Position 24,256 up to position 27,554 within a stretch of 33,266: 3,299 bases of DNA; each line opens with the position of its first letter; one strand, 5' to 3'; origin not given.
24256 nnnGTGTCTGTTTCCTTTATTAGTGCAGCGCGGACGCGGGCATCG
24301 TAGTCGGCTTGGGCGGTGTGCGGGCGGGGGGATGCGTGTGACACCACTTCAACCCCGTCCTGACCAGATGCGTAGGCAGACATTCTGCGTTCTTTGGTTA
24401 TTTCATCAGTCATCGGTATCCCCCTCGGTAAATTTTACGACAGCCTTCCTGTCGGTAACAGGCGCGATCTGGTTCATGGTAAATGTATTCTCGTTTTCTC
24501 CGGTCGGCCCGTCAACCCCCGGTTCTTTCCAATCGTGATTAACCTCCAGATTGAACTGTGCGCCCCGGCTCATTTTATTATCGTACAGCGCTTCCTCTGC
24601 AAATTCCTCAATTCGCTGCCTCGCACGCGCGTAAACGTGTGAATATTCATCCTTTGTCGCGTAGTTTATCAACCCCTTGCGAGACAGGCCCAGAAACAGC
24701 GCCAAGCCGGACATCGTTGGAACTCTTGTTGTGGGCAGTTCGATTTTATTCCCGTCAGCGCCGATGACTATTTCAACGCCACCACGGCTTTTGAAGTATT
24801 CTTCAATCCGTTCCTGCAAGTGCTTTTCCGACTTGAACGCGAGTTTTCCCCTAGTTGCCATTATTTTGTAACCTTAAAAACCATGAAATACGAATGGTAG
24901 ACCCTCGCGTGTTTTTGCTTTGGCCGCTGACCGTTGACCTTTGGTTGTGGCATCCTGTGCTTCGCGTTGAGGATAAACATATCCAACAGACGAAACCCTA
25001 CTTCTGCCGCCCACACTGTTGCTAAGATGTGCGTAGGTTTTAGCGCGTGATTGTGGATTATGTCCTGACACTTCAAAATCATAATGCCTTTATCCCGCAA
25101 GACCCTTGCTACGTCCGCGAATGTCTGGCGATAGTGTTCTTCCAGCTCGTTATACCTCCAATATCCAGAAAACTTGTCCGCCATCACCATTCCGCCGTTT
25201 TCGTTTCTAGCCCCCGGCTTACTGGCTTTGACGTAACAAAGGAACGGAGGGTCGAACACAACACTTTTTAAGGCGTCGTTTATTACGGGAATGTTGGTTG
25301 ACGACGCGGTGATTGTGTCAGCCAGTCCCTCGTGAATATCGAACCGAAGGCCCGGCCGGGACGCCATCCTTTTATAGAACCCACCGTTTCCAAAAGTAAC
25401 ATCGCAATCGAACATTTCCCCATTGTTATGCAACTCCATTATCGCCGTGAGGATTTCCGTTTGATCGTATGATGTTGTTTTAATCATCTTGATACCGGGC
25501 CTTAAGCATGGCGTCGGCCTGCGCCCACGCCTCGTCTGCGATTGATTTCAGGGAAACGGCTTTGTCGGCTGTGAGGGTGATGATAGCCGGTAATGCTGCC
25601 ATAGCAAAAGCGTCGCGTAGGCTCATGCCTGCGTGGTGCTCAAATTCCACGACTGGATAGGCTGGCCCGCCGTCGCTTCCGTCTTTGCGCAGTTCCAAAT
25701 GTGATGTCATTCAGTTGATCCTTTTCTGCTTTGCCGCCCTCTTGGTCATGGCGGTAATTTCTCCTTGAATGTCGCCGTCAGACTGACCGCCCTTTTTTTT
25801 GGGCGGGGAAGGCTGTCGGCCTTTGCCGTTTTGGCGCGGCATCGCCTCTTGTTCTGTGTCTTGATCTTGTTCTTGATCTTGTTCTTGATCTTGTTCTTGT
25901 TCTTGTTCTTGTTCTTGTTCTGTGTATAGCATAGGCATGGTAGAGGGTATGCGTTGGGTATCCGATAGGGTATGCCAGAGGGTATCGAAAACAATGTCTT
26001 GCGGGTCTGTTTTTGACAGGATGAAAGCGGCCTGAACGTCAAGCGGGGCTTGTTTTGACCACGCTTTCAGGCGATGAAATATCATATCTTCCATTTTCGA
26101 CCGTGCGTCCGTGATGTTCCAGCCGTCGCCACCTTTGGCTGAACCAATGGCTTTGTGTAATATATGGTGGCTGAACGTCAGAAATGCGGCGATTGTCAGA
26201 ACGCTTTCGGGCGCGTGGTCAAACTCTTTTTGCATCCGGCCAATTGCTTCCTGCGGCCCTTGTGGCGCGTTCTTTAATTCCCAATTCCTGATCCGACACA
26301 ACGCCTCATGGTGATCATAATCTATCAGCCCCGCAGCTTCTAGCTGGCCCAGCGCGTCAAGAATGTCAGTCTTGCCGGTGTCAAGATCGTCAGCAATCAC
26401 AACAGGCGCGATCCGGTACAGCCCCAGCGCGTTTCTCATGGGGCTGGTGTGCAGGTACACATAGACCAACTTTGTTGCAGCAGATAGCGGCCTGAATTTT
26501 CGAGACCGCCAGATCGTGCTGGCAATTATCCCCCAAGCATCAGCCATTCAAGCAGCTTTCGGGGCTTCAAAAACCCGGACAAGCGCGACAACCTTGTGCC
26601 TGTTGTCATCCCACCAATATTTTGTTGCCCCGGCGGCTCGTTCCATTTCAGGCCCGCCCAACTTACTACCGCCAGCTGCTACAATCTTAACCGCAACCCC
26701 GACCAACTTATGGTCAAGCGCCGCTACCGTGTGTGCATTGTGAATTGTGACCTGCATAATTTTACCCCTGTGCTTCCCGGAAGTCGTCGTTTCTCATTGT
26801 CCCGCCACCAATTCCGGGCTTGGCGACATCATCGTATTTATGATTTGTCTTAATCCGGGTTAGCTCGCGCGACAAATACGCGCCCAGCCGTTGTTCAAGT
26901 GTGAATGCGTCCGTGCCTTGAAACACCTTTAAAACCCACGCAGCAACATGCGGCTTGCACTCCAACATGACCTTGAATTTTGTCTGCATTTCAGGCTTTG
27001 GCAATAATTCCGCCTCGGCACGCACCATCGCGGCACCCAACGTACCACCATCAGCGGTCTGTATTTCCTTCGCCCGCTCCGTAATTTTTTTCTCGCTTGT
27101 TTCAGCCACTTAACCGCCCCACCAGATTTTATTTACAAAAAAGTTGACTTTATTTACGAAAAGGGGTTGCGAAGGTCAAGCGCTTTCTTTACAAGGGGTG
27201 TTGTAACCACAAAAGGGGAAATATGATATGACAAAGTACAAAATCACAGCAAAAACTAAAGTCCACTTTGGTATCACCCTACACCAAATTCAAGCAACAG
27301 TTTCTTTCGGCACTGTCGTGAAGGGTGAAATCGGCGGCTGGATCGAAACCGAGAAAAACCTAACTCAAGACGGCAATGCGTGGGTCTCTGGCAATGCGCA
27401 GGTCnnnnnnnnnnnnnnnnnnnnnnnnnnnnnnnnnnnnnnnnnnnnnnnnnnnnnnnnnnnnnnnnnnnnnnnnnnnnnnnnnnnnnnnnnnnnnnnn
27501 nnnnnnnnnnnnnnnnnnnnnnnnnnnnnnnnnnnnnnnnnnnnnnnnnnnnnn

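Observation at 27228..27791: The first early gene is a beta-helix hexapeptide-repeat protein built from 12 near-identical 18-bp DNA repeats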

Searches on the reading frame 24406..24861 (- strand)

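Call 74: search_protein_families(library=phrogs, proteins=[window:24406-24861:-], max_evalue=0.001)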
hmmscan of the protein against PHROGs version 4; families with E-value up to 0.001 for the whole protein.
window:24406-24861:- (151 aa): 2 families
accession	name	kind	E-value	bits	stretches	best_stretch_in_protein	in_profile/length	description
phrog_606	-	head and packaging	4.4e-18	66.9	1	8-115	24-134/167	terminase small subunit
phrog_3064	-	head and packaging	3.3e-06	27.7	1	16-121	50-155/175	terminase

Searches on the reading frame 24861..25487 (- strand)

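Call 6: search_protein_families(library=pfam, proteins=[window:24861-25487:-], max_evalue=0.1)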
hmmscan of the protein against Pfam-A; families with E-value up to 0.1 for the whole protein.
window:24861-25487:- (208 aa): 1 family
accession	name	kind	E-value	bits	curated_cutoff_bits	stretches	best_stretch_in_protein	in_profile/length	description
PF01555.25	N6_N4_Mtase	-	0.00065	20.2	26.7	1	76-190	4-95/221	DNA methylase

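Call 7: search_protein_families(library=phrogs, proteins=[window:24861-25487:-], max_evalue=0.01)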
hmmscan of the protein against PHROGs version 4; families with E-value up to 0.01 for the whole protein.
window:24861-25487:- (208 aa): 2 families
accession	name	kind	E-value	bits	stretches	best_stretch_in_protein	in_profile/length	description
phrog_24333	-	other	2.2e-61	208.3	1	1-205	32-225/238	DNA methyltransferase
phrog_954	-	other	5.8e-06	26.7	1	59-142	97-169/229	DNA methyltransferase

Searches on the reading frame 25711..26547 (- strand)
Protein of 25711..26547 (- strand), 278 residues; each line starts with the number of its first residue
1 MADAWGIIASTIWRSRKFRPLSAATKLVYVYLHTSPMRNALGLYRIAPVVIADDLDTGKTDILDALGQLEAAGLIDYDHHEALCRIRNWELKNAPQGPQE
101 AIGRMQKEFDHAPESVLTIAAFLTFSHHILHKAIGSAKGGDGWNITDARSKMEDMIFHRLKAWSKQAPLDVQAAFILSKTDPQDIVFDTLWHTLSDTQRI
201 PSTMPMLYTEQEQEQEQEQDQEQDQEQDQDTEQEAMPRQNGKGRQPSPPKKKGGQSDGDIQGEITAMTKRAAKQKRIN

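Call 6: search_protein_families(library=pfam, proteins=[window:25711-26547:-], max_evalue=0.1)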
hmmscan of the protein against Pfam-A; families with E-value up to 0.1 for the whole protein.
window:25711-26547:- (278 aa): 1 family
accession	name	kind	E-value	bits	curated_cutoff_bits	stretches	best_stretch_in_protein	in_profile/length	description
PF08222.17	HTH_CodY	-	0.079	13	27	0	45-76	4-35/61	CodY helix-turn-helix domain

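Call 7: search_protein_families(library=phrogs, proteins=[window:25711-26547:-], max_evalue=0.01)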
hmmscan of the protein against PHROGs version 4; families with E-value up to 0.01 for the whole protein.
window:25711-26547:- (278 aa): 7 families
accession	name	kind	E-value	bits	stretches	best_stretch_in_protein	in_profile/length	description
phrog_1701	-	DNA, RNA and nucleotide metabolism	8.7e-18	66.2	1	6-124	5-124/323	DnaD-like helicase loader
phrog_25711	-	unknown function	1.8e-14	55.3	1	7-105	8-107/164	-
phrog_25210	-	unknown function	1.1e-09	39.3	1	10-86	9-88/207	-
phrog_1408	-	DNA, RNA and nucleotide metabolism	1e-06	29.5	1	11-105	10-110/302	replication initiation protein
phrog_6251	-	DNA, RNA and nucleotide metabolism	5.2e-05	23.9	1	12-231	11-184/284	replisome organizer DnaA-like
phrog_12196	-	unknown function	0.0001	22.9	1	24-117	25-121/297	-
phrog_3171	-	DNA, RNA and nucleotide metabolism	0.00015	22.4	1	6-89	6-94/331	replication initiation protein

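Call 11: search_protein_families(library=ncbifam, proteins=[window:25711-26547:-], max_evalue=0.1)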
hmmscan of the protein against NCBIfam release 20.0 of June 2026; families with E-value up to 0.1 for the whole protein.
window:25711-26547:- (278 aa): 0 families

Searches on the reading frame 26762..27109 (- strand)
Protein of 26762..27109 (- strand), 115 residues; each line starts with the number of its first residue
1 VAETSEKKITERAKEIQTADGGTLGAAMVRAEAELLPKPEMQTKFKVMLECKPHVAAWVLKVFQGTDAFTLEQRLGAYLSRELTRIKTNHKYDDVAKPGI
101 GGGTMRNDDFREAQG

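Call 6: search_protein_families(library=pfam, proteins=[window:26762-27109:-], max_evalue=0.1)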
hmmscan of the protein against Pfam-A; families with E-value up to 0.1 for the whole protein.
window:26762-27109:- (115 aa): 0 families

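Call 7: search_protein_families(library=phrogs, proteins=[window:26762-27109:-], max_evalue=0.01)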
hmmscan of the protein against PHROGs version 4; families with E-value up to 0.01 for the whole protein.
window:26762-27109:- (115 aa): 0 families

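Call 11: search_protein_families(library=ncbifam, proteins=[window:26762-27109:-], max_evalue=0.1)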
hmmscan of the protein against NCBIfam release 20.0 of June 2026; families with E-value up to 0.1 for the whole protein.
window:26762-27109:- (115 aa): 1 family
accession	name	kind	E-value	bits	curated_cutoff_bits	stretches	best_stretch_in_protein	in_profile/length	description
NF000512.2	blaSGM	exception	0.012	15.1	500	1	9-75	19-84/285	SGM family class A beta-lactamase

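Call 12: search_protein_families(library=padloc, proteins=[window:26762-27109:-], max_evalue=0.1)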
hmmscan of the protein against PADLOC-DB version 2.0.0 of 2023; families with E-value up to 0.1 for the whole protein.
window:26762-27109:- (115 aa): 0 families

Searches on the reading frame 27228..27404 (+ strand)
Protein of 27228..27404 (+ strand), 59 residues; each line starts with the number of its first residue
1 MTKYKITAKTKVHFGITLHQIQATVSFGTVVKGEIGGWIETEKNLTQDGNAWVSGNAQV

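Call 33: search_protein_families(library=pfam, proteins=[window:27228-27404:+], max_evalue=10)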
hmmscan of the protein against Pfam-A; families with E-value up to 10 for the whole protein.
seq(59 aa): 2 families
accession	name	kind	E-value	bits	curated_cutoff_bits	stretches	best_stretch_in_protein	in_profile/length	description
PF08460.16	SH3_5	-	0.078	13.5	22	1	10-58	11-59/68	Bacterial SH3 domain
PF12666.12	PrgI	-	0.085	13.8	27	1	6-53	6-50/91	PrgI family protein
